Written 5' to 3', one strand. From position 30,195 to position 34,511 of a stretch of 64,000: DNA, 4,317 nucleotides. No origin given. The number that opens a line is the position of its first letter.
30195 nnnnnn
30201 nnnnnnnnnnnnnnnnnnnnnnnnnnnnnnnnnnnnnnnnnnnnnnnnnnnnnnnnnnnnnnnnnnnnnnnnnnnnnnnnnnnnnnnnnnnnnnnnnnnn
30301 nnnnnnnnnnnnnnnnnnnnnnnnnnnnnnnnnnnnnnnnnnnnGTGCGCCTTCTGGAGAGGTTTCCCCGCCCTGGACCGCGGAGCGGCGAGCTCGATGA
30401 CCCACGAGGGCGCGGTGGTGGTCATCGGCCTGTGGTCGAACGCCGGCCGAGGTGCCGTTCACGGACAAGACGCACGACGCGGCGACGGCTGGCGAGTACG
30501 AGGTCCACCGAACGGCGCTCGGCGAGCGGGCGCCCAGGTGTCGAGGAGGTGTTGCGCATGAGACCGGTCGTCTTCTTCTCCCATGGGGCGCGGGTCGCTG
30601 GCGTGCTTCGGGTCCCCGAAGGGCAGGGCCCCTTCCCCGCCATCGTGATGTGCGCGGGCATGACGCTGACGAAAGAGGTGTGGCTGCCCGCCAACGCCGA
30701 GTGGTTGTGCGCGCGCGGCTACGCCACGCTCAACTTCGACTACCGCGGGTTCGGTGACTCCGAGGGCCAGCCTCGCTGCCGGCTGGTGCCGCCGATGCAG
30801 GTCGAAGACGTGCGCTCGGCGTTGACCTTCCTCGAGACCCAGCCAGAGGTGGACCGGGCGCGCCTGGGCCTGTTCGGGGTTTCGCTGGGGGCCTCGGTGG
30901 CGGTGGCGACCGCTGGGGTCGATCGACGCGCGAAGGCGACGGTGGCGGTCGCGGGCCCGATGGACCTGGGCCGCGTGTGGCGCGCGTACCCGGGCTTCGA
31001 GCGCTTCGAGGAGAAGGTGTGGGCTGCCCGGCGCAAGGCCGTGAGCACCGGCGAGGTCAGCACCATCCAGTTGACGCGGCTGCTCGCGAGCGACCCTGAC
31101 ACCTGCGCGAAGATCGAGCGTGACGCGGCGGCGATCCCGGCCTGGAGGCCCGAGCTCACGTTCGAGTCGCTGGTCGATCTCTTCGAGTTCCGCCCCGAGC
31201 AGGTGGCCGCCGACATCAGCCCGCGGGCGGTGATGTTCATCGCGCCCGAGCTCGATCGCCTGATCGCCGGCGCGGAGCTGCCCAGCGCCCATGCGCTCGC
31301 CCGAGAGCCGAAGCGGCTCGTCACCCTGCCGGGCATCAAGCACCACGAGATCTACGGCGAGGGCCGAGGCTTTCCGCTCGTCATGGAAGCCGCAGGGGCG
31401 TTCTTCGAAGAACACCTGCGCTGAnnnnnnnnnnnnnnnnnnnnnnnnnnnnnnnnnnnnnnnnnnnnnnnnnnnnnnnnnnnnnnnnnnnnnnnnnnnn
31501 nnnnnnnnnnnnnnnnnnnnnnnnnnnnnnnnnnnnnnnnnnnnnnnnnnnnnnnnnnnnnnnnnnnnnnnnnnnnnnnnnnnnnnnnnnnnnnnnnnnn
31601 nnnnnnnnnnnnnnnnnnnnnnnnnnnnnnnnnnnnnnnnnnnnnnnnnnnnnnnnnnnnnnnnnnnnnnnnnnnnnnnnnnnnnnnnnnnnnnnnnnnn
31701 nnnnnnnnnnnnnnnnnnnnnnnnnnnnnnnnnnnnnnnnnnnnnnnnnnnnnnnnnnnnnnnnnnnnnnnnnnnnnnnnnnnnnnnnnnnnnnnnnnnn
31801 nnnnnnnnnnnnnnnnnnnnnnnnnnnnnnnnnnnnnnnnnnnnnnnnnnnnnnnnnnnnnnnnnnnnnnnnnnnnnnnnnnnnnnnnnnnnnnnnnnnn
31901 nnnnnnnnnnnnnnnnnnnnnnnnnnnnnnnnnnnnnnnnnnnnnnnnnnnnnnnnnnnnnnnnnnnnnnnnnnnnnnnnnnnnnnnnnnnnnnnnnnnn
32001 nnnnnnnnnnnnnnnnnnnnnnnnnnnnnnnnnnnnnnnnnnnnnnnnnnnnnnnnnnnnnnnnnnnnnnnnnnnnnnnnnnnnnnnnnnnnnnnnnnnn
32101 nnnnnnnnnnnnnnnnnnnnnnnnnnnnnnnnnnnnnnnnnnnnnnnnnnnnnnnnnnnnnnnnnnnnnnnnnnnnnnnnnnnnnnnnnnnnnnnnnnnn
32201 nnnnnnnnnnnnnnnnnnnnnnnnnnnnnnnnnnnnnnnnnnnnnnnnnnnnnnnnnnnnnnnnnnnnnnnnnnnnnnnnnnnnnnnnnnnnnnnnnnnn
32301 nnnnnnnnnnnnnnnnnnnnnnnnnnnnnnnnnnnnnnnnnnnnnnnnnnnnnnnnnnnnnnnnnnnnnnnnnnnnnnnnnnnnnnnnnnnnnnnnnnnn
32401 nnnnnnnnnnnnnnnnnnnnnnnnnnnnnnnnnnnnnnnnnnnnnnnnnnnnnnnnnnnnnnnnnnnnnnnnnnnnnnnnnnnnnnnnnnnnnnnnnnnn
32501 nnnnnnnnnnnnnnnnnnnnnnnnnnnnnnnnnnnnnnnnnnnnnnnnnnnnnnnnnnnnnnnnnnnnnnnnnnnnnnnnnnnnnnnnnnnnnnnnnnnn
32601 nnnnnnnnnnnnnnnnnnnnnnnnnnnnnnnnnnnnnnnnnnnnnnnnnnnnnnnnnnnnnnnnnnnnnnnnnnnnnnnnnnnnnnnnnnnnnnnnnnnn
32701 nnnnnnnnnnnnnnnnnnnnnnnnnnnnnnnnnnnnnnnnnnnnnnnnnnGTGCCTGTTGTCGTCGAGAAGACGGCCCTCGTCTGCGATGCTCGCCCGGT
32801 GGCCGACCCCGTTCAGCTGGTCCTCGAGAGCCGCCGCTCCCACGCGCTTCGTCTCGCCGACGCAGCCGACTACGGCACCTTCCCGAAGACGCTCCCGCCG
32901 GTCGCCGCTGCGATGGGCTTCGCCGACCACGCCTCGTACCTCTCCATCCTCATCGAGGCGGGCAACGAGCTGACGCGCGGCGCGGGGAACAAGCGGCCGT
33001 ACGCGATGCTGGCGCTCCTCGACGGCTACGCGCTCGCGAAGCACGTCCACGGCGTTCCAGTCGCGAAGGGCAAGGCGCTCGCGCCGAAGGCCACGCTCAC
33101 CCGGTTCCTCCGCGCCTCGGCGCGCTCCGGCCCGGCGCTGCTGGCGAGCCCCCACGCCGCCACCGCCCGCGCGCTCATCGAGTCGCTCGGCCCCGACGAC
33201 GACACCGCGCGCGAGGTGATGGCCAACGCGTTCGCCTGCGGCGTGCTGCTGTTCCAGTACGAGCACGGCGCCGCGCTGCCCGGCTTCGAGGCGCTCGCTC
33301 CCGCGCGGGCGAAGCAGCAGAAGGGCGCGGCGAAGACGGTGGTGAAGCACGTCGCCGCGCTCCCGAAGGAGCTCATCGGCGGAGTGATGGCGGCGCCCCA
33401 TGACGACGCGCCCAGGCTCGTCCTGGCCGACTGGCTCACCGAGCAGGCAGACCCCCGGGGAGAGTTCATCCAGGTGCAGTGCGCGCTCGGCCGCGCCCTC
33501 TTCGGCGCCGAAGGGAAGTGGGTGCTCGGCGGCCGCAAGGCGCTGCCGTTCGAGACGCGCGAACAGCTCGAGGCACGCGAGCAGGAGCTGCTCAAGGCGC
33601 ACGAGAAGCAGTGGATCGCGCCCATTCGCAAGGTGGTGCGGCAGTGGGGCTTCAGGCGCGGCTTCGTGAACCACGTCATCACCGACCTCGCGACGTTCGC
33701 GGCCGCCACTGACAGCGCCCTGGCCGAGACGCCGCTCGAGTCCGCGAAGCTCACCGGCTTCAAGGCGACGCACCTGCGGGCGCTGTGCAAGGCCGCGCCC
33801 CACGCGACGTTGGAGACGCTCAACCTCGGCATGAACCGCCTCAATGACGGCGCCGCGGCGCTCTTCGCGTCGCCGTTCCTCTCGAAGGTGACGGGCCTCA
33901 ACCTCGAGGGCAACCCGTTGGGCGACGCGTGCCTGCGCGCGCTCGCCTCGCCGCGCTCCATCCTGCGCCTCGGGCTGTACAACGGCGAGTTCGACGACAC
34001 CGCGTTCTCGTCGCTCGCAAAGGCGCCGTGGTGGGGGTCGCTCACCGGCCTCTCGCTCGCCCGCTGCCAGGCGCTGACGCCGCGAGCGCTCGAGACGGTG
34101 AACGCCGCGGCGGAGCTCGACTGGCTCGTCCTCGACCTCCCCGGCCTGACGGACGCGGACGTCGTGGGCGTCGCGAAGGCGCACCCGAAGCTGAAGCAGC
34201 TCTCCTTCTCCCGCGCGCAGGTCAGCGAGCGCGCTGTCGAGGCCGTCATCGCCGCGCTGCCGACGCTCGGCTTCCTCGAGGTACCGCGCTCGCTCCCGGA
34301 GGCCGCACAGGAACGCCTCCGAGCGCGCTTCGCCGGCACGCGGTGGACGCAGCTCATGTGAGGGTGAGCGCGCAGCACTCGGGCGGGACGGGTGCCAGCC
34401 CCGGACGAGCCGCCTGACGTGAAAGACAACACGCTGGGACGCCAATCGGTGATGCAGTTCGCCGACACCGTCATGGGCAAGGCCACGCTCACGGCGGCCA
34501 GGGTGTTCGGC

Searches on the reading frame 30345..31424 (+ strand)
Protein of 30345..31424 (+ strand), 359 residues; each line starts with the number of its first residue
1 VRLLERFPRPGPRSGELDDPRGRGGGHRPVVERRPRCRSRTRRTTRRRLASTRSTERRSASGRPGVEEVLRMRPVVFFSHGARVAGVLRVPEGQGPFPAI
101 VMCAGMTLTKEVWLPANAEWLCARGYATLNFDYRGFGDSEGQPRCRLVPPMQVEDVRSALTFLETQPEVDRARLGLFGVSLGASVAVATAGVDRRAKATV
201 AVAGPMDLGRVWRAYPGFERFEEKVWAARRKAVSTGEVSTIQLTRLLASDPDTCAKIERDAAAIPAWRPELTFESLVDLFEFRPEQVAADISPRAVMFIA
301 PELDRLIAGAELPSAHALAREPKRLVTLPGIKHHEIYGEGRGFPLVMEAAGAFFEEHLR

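Call 25: search_protein_families(library=pfam, proteins=[window:30345-31424:+], max_evalue=0.01)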
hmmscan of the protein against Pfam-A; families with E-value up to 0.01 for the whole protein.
window:30345-31424:+ (359 aa): 10 families
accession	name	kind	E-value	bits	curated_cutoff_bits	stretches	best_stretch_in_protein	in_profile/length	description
PF12146.15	Hydrolase_4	-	3.3e-12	46.7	27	1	99-334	6-233/239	Serine aminopeptidase, S33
PF02129.25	Peptidase_S15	-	4.6e-12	46.6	23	1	81-226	2-151/262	X-Pro dipeptidyl-peptidase (S15 family)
PF12697.13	Abhydrolase_6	-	7.6e-12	46.8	26.3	1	100-330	1-201/217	Alpha/beta hydrolase family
PF06500.17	FrsA-like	-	5.4e-08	32.5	22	1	78-203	175-297/414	Esterase FrsA-like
PF05448.18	AXE1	-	1.4e-07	31.1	21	1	155-203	159-207/321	Acetyl xylan esterase (AXE1)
PF00561.26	Abhydrolase_1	-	7.6e-06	26.2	25.8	1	98-213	1-114/245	alpha/beta hydrolase fold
PF08840.17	BAAT_C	-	4.6e-05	24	20.9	1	158-209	8-59/210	BAAT / Acyl-CoA thioester hydrolase C terminal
PF20434.5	BD-FAE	-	7.6e-05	22.8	26.8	1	95-190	11-107/215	BD-FAE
PF00326.27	Peptidase_S9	-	0.00021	21.3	22.6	1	116-210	5-103/213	Prolyl oligopeptidase family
PF01738.24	DLH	-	0.002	18.2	21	1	153-203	78-128/217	Dienelactone hydrolase family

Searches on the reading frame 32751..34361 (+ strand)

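Call 25: search_protein_families(library=pfam, proteins=[window:32751-34361:+], max_evalue=0.01)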
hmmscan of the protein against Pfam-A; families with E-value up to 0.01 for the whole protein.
window:32751-34361:+ (536 aa): 1 family
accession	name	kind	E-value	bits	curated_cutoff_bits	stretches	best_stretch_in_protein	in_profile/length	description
PF13516.12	LRR_6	-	0.0025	18.2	23.4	0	353-370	4-21/24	Leucine Rich repeat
